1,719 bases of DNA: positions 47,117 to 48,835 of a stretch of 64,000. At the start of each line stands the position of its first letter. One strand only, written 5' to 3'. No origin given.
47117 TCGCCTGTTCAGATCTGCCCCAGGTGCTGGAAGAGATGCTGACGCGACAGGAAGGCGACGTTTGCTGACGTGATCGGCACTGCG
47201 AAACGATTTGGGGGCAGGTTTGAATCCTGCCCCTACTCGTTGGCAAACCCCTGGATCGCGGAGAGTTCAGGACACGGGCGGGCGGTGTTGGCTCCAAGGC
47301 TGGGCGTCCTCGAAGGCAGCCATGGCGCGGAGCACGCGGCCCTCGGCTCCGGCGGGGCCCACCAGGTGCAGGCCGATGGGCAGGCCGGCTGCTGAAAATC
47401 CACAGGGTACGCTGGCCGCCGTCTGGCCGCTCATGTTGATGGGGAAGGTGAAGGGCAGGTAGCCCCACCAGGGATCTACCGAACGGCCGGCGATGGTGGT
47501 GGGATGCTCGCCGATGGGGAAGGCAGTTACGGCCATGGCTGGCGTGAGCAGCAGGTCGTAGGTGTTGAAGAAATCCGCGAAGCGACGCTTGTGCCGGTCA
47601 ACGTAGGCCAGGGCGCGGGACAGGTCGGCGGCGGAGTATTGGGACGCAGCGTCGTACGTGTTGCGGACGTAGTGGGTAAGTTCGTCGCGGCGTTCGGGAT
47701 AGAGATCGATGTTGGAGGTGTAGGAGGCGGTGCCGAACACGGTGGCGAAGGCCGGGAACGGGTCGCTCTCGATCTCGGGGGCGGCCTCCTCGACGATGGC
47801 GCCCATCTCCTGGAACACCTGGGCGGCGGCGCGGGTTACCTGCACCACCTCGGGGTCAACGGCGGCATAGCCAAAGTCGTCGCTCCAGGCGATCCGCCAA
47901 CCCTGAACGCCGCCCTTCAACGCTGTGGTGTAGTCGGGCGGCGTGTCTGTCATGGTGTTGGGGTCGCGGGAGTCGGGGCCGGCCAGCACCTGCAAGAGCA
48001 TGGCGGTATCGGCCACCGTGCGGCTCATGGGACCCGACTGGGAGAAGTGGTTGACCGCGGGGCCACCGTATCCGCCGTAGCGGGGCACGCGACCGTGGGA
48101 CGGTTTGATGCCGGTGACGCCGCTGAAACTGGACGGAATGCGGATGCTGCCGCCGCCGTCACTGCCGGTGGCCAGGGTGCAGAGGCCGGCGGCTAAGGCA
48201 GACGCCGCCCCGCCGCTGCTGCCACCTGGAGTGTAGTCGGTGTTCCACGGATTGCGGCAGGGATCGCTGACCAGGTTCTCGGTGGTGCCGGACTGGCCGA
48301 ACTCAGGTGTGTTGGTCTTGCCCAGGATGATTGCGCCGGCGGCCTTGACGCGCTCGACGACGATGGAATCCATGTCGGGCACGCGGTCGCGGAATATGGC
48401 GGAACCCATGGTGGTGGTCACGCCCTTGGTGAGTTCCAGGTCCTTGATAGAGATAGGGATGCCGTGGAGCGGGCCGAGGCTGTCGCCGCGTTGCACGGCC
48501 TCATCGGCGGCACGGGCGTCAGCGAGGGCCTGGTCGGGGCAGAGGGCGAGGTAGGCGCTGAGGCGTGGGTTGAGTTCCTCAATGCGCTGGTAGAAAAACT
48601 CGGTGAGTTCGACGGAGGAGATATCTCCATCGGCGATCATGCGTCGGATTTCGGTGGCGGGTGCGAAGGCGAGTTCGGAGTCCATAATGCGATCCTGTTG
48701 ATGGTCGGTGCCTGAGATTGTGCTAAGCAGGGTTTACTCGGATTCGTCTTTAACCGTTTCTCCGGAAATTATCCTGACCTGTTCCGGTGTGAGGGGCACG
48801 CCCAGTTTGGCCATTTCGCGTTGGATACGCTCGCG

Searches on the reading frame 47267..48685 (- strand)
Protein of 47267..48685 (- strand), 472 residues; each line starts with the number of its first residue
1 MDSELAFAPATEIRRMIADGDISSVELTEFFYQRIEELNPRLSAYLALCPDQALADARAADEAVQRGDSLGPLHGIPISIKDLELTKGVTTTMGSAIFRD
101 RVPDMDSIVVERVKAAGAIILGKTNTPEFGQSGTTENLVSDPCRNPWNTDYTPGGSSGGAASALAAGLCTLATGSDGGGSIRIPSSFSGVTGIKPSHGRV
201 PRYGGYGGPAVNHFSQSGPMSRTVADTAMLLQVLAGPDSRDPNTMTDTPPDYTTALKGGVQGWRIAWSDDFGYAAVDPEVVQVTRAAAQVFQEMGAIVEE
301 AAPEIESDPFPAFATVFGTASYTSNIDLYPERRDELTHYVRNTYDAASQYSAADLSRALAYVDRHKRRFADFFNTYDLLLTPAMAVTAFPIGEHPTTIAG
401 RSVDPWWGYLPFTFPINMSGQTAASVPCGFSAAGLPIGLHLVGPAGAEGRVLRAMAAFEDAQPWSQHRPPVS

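Call 65: find_encoding_contigs(protein=window:47267-48685:-, flank=10000, max_places=1)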
Protein window:47267-48685:- (472 aa): 2 contigs read that carry it; 1 place shown.
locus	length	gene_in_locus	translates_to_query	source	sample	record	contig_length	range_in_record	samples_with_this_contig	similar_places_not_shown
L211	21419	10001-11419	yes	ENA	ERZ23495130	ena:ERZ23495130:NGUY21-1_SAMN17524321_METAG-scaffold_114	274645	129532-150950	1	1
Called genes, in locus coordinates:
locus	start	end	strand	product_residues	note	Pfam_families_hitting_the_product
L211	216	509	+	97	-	-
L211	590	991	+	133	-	-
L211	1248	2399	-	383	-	PF00296:Bac_luciferase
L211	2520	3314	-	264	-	PF00561:Abhydrolase_1, PF12146:Hydrolase_4, PF12697:Abhydrolase_6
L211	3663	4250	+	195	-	-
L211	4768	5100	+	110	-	-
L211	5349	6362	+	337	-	PF01073:3Beta_HSD, PF01370:Epimerase, PF02719:Polysacc_synt_2, PF04321:RmlD_sub_bind, PF05368:NmrA (faint), PF16363:GDP_Man_Dehyd, PF13460:NAD_binding_10 (weak), PF07993:NAD_binding_4 (weak)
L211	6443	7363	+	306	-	PF01266:DAO (faint), PF03486:HI0933_like (faint), PF07992:Pyr_redox_2, PF13738:Pyr_redox_3, PF00070:Pyr_redox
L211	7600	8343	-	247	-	PF01925:TauE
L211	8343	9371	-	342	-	PF01513:NAD_kinase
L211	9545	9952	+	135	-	-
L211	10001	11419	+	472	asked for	PF01425:Amidase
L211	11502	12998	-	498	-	PF03460:NIR_SIR_ferr, PF01077:NIR_SIR, PF03460:NIR_SIR_ferr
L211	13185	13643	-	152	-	PF00077:RVP, PF13650:Asp_protease_2 (weak), PF13975:gag-asp_proteas (weak)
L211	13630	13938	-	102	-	-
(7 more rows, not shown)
